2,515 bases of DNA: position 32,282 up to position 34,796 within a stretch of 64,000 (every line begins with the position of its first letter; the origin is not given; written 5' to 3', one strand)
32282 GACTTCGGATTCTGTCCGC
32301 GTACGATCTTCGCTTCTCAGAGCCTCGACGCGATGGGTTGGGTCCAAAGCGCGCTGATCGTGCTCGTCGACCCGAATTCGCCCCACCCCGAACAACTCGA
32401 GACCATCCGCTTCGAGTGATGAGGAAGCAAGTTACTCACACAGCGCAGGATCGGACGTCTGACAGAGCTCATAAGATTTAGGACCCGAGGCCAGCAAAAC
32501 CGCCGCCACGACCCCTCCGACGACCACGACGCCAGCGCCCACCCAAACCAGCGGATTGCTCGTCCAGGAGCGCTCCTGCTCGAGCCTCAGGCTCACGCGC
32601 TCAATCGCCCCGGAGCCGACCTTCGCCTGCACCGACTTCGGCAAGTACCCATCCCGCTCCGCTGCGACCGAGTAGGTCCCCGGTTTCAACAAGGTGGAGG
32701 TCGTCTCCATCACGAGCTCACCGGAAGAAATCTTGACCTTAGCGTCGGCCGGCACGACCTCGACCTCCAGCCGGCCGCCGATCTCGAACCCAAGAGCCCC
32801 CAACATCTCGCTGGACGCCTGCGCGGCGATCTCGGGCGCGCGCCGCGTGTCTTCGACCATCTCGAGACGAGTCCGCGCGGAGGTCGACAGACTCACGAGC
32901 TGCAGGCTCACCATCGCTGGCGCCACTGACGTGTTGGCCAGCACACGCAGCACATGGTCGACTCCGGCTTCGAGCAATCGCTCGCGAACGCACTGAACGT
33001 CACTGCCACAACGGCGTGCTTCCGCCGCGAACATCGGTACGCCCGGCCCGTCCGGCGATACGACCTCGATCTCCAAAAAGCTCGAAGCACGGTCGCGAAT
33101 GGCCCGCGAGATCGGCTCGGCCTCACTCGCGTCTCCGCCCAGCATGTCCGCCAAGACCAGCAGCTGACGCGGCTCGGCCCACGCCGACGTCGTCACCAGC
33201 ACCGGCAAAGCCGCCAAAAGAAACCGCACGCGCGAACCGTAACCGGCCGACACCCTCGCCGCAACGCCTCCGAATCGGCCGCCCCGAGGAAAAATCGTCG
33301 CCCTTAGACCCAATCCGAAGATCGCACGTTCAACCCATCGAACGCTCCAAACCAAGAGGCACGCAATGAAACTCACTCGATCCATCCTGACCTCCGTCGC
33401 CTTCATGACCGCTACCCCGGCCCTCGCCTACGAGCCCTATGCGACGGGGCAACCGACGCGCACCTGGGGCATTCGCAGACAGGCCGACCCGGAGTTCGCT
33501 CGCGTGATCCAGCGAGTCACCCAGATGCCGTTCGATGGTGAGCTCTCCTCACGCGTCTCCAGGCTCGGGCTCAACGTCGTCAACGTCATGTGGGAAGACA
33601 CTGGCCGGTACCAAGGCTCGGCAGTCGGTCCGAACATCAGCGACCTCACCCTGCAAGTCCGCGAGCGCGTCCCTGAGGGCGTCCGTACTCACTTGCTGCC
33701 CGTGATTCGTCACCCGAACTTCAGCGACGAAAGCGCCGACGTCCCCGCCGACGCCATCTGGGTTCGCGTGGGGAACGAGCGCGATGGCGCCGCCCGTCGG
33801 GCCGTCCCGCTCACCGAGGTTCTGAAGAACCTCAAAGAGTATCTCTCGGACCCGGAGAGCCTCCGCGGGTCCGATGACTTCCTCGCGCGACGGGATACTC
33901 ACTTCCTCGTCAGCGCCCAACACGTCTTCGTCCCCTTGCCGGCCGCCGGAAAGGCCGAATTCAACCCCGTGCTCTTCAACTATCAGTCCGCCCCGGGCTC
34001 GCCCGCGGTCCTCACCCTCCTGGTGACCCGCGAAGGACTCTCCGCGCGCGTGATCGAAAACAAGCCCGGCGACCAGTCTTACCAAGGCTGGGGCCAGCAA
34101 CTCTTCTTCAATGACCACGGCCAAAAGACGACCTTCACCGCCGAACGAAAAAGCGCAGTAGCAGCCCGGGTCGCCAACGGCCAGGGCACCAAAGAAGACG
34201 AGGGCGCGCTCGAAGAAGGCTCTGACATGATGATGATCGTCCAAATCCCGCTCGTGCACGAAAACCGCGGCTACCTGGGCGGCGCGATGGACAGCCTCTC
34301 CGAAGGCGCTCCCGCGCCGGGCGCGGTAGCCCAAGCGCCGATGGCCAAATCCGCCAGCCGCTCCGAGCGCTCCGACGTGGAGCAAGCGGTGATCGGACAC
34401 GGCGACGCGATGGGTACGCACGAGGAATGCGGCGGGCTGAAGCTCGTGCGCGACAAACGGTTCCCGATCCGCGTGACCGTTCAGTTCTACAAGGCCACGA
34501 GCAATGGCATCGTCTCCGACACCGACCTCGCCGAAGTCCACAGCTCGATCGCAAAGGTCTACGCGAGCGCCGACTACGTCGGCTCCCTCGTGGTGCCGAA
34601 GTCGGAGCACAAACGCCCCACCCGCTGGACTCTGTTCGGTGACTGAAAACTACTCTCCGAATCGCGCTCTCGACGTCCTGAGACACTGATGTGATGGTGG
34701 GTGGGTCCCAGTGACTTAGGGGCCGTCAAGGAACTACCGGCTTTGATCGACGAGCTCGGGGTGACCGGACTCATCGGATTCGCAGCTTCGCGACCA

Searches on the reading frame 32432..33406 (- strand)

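Call 9: search_protein_families(library=pfam, proteins=[window:32432-33406:-], max_evalue=0.01)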
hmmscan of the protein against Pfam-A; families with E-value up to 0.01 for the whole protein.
window:32432-33406:- (324 aa): 1 family
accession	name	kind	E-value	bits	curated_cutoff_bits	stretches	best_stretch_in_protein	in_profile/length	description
PF13620.12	CarboxypepD_reg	-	0.0075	17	32.3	0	238-275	43-81/82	Carboxypeptidase regulatory-like domain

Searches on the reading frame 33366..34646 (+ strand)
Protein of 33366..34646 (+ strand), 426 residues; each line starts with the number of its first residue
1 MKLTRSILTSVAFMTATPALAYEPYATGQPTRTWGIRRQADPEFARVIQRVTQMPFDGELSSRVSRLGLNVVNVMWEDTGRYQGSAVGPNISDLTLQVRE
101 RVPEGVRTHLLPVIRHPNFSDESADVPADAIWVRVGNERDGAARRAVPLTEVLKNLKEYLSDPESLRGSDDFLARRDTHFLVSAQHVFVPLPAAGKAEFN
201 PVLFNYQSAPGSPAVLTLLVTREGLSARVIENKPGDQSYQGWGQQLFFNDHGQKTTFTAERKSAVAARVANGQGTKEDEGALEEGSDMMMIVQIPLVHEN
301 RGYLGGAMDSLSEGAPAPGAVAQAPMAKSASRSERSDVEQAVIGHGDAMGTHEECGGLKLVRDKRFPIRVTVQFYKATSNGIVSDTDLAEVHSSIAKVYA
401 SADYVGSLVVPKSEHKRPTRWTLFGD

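Call 9: search_protein_families(library=pfam, proteins=[window:33366-34646:+], max_evalue=0.01)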
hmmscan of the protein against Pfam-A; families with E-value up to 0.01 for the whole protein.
window:33366-34646:+ (426 aa): 0 families

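Call 24: search_protein_families(library=ncbifam, proteins=[window:33366-34646:+], max_evalue=0.01)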
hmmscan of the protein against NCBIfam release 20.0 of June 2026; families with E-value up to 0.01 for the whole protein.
window:33366-34646:+ (426 aa): 0 families

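Call 39: find_encoding_contigs(protein=window:33366-34646:+, flank=10000, max_places=10)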
Protein window:33366-34646:+ (426 aa): 4 contigs read that carry it; 4 places shown.
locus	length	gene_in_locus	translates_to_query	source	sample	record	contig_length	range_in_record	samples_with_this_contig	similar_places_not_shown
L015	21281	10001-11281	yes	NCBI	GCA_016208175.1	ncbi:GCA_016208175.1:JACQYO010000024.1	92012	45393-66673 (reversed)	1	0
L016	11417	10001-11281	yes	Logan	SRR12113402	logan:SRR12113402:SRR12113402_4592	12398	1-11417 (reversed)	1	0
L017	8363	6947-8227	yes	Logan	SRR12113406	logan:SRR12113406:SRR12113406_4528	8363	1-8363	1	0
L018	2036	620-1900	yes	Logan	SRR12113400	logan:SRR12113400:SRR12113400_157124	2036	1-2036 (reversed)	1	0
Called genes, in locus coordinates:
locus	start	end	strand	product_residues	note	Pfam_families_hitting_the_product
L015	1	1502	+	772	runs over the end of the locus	-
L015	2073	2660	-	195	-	PF01327:Pep_deformylase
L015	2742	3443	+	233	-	-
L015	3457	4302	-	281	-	PF01171:ATP_bind_3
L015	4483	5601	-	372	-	PF00155:Aminotran_1_2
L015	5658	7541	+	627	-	PF00069:Pkinase, PF07714:PK_Tyr_Ser-Thr, PF01636:APH (faint)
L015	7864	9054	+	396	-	-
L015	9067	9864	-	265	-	-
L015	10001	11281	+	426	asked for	-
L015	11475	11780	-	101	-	-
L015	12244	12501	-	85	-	-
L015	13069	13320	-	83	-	-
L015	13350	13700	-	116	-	-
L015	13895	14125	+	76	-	-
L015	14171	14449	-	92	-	-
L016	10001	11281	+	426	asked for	-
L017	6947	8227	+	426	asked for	-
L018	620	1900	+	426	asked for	-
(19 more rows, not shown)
